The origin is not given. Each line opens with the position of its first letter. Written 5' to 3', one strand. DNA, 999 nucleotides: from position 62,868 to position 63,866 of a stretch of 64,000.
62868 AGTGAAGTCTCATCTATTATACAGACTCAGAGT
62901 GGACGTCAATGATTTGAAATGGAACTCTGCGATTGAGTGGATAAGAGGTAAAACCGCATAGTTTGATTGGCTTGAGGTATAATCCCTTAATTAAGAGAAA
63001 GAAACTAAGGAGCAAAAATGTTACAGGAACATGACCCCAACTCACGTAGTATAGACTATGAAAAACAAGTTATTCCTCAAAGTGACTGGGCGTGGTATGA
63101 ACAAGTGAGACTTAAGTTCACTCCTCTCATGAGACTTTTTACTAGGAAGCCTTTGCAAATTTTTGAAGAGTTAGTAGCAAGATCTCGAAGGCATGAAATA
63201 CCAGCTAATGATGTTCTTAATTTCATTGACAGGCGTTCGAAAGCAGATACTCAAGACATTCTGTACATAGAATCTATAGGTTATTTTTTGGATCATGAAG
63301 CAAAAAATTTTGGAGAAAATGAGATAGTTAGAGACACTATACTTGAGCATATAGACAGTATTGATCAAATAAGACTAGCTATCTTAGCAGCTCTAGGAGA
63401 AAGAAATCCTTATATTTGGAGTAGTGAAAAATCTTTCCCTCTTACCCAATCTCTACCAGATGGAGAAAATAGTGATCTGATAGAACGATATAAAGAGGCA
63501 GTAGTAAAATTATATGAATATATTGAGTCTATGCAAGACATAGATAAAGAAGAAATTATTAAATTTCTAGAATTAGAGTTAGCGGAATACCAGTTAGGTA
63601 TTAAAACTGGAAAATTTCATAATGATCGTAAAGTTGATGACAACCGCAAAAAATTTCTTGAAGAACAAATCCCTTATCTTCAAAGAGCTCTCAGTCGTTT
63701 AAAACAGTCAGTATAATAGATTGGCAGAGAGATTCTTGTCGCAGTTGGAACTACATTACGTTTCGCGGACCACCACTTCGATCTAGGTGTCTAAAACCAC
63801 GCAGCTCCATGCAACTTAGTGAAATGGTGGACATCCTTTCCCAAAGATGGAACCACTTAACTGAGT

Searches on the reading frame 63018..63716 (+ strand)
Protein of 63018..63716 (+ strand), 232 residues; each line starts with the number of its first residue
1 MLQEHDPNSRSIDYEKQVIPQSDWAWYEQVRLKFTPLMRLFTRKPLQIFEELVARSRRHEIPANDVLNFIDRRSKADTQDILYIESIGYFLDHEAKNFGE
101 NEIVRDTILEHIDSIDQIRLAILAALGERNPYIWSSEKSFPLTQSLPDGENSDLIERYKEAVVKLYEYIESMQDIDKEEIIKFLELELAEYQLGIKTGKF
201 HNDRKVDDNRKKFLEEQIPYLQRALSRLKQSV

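Call 35: find_encoding_contigs(protein=window:63018-63716:+, flank=10000, max_places=10)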
Protein window:63018-63716:+ (232 aa): 3 contigs read that carry it; 1 place shown.
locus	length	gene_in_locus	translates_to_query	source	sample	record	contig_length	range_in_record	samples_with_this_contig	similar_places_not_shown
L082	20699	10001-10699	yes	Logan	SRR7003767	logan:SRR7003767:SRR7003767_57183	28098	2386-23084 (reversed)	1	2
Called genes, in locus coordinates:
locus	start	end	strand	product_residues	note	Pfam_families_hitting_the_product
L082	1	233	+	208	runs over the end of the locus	PF03167:UDG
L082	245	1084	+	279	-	-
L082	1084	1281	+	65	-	-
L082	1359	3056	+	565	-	PF00753:Lactamase_B, PF12706:Lactamase_B_2 (faint), PF22505:RNase_J_b_CASP, PF17770:RNase_J_C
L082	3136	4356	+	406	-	-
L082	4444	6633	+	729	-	PF17854:FtsK_alpha, PF01580:FtsK_SpoIIIE, PF09397:FtsK_gamma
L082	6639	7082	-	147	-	-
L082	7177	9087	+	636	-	PF00005:ABC_tran, PF02463:SMC_N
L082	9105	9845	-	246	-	-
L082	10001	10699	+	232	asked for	-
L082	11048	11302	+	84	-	-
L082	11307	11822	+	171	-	PF01930:Cas_Cas4 (weak), PF12705:PDDEXK_1 (faint)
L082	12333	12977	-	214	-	PF00156:Pribosyltran (weak)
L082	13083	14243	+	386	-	PF01494:FAD_binding_3, PF04820:Trp_halogenase (faint), PF08491:SE (weak)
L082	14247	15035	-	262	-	PF00561:Abhydrolase_1, PF12146:Hydrolase_4, PF12697:Abhydrolase_6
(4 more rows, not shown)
